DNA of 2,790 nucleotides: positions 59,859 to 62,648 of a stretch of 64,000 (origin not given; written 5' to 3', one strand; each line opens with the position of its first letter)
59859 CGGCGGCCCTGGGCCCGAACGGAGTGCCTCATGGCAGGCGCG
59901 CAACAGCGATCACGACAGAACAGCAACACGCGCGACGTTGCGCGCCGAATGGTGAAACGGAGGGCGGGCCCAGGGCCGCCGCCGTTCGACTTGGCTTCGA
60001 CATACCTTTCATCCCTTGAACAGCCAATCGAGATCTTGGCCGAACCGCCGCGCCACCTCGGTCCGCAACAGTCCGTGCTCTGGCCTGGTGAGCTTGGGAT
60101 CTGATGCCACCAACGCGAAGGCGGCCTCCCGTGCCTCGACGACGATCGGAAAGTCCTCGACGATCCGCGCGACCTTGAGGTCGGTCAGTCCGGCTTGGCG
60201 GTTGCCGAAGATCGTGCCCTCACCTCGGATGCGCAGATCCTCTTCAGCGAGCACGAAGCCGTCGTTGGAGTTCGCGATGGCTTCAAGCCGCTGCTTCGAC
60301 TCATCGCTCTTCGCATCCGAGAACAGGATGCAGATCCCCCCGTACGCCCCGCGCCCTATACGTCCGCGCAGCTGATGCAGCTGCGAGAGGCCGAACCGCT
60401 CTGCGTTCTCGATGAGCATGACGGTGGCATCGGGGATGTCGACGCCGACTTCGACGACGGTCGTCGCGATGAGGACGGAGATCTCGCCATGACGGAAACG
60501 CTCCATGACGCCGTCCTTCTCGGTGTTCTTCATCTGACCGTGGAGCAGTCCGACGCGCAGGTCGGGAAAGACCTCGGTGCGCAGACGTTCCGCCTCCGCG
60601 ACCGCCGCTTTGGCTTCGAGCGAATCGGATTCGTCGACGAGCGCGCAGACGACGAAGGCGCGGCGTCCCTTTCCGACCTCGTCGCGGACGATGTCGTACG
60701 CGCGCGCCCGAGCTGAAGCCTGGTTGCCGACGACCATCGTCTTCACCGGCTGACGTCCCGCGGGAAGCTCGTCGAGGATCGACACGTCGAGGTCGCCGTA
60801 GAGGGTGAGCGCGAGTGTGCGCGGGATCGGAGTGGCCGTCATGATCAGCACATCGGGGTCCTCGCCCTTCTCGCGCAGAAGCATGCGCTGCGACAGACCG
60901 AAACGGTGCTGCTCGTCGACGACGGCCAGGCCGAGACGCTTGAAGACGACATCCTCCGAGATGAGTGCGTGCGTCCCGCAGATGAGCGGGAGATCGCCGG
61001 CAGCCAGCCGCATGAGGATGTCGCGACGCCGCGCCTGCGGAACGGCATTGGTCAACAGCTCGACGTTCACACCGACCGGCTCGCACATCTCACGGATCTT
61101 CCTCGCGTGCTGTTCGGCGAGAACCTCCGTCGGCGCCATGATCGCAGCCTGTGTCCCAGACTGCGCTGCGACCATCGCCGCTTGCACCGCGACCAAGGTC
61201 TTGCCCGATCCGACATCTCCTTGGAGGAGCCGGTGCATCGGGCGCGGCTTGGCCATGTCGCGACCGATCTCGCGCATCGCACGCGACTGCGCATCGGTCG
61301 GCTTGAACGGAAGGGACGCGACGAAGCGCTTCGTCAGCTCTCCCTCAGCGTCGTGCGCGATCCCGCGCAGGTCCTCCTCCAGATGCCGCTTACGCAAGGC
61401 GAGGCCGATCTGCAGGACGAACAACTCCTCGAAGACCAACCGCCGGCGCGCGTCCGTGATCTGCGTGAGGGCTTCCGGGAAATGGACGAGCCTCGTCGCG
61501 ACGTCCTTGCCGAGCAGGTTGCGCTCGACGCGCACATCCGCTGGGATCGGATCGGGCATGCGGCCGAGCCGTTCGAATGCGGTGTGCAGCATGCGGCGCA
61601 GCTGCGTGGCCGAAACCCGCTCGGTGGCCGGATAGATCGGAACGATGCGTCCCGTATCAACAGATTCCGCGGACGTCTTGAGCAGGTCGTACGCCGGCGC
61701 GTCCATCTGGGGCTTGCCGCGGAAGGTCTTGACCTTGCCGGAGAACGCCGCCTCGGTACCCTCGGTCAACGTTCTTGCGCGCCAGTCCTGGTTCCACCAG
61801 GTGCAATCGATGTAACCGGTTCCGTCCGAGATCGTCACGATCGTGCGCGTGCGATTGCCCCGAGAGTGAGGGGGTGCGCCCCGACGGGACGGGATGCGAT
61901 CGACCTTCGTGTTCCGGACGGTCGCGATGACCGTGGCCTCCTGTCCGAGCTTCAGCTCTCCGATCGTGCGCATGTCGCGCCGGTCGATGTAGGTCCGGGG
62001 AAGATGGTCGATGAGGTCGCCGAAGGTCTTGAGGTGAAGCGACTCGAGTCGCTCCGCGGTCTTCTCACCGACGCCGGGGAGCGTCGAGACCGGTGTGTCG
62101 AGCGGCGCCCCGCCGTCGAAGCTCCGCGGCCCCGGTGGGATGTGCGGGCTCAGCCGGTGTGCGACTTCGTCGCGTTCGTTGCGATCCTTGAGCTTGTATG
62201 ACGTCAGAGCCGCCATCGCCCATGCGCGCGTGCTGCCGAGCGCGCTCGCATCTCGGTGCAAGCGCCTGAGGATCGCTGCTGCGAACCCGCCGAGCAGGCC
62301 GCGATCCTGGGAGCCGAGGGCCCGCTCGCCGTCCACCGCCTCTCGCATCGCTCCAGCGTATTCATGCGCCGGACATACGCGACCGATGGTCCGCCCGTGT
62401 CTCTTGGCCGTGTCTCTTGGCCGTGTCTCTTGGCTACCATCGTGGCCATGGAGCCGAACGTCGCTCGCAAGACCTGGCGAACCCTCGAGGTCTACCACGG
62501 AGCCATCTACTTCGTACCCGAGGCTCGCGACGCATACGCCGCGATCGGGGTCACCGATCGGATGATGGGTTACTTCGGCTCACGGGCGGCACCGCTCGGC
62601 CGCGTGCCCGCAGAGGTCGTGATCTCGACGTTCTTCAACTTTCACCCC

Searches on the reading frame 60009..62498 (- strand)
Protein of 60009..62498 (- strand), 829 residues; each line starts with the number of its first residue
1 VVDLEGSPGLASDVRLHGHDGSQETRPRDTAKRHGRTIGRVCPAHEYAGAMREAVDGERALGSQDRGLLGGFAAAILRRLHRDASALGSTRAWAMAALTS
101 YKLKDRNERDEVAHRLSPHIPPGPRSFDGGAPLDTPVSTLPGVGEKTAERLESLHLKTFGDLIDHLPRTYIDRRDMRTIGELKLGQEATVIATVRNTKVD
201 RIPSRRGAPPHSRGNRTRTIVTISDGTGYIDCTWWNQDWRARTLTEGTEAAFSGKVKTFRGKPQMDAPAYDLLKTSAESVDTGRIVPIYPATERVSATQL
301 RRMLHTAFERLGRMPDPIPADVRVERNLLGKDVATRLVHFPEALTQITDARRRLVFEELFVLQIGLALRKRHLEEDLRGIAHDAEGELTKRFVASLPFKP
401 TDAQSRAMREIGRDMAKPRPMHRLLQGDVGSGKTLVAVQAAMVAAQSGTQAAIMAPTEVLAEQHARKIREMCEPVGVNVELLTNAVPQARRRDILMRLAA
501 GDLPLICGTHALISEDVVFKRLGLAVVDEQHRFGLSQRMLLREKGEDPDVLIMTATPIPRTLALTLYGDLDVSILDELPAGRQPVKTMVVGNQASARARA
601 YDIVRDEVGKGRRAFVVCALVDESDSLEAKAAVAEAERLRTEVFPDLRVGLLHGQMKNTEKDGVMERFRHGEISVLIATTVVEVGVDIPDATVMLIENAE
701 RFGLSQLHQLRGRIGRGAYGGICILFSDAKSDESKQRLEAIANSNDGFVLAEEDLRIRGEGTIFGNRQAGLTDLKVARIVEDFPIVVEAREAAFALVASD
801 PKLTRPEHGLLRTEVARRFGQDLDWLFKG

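Call 71: search_protein_families(library=pfam, proteins=[window:60009-62498:-], max_evalue=0.00001)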
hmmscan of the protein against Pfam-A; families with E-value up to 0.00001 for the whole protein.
window:60009-62498:- (829 aa): 7 families
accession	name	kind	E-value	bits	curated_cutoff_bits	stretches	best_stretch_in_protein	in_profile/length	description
PF00271.37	Helicase_C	-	2.2e-22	79.8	23.5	1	605-716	7-108/110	Helicase conserved C-terminal domain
PF00270.35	DEAD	-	2.3e-20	73.4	26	1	402-562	2-164/167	DEAD/DEAH box helicase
PF17191.10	RecG_wedge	-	1.2e-18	67.7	23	1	142-306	7-157/162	RecG wedge domain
PF19833.4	RecG_dom3_C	-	4.3e-13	49.5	26.8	1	745-825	2-83/87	ATP-dependent DNA helicase RecG, domain 3, C-terminal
PF01336.31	tRNA_anti-codon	-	7e-10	39.1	27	1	193-271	6-73/75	OB-fold nucleic acid binding domain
PF07517.20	SecA_DEAD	-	6.1e-07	29.4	24.6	1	429-494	99-164/290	SecA DEAD-like domain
PF04851.21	ResIII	-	8.4e-07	29.5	22.5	1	399-557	3-162/164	Type III restriction enzyme, res subunit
